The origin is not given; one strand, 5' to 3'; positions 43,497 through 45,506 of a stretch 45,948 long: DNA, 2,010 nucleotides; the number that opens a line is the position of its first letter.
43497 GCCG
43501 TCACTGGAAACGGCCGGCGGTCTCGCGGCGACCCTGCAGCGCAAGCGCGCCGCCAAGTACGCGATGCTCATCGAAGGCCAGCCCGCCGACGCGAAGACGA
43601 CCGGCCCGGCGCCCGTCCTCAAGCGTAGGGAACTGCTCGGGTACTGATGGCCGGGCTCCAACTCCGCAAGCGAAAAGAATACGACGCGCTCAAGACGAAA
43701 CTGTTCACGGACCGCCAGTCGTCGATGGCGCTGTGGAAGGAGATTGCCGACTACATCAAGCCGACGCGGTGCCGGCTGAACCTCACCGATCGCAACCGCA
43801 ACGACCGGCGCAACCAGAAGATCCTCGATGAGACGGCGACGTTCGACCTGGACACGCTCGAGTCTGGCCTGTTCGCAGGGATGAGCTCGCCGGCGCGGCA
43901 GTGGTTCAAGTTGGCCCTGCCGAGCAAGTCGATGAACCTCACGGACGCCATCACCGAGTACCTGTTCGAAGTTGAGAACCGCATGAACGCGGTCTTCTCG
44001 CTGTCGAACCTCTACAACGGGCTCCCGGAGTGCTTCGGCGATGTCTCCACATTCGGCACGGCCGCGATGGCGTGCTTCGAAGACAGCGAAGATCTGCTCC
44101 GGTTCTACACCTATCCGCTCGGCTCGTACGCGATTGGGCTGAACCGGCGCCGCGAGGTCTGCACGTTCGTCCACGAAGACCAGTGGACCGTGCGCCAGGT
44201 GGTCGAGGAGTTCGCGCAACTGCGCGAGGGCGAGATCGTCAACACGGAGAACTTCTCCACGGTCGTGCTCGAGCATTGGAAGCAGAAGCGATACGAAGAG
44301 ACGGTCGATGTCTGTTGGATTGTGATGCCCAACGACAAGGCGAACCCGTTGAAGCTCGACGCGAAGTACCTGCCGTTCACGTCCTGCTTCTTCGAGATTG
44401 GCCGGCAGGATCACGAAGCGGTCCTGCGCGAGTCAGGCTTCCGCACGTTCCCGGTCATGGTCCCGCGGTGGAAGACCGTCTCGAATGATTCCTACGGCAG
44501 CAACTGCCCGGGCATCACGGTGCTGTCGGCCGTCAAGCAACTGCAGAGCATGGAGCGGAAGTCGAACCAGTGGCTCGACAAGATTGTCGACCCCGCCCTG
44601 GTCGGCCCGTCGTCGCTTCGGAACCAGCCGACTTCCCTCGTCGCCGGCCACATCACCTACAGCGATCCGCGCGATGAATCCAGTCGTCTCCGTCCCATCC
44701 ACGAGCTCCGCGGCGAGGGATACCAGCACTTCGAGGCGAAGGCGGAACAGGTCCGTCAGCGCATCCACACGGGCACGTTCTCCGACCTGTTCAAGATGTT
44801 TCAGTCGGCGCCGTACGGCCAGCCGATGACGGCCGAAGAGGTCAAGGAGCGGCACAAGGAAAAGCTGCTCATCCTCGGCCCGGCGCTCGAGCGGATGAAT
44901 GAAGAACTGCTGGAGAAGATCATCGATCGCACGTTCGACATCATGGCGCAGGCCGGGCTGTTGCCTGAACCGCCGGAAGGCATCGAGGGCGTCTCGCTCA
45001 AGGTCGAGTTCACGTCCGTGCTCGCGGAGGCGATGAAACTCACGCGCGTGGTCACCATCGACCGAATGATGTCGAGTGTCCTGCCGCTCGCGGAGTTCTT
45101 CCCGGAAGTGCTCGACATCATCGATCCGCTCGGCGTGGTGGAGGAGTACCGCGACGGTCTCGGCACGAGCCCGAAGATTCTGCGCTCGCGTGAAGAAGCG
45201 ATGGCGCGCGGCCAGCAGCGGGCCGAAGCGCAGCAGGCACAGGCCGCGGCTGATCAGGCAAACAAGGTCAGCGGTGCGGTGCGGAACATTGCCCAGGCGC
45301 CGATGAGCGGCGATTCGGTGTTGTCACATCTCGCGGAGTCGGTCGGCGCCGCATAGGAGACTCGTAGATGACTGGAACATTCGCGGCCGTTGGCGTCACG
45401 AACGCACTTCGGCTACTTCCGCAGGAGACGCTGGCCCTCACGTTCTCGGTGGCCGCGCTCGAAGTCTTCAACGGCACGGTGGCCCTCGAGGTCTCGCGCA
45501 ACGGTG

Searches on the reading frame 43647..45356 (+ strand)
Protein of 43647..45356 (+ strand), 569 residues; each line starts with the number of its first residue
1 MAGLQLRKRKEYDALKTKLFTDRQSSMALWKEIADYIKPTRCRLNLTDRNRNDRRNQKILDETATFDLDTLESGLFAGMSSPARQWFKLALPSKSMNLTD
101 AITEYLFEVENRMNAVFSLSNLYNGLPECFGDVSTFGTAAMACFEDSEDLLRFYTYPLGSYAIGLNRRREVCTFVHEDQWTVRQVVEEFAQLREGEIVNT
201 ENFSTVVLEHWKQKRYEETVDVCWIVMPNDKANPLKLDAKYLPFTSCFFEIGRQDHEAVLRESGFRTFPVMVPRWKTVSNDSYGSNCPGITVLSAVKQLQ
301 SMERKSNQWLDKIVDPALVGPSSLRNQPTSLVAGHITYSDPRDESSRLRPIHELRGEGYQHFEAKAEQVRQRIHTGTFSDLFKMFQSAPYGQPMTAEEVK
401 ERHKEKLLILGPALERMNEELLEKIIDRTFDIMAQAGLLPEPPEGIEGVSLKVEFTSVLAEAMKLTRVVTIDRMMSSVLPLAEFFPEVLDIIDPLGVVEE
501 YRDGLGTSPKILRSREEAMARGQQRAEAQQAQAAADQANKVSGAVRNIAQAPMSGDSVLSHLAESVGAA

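Call 16: search_protein_families(library=pfam, proteins=[window:43647-45356:+], max_evalue=0.001)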
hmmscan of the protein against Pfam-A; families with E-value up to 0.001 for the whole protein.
window:43647-45356:+ (569 aa): 1 family
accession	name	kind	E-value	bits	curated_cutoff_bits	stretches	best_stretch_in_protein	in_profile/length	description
PF12236.14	Head-tail_con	-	1e-124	417.1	27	1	10-512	2-489/489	Bacteriophage head to tail connecting protein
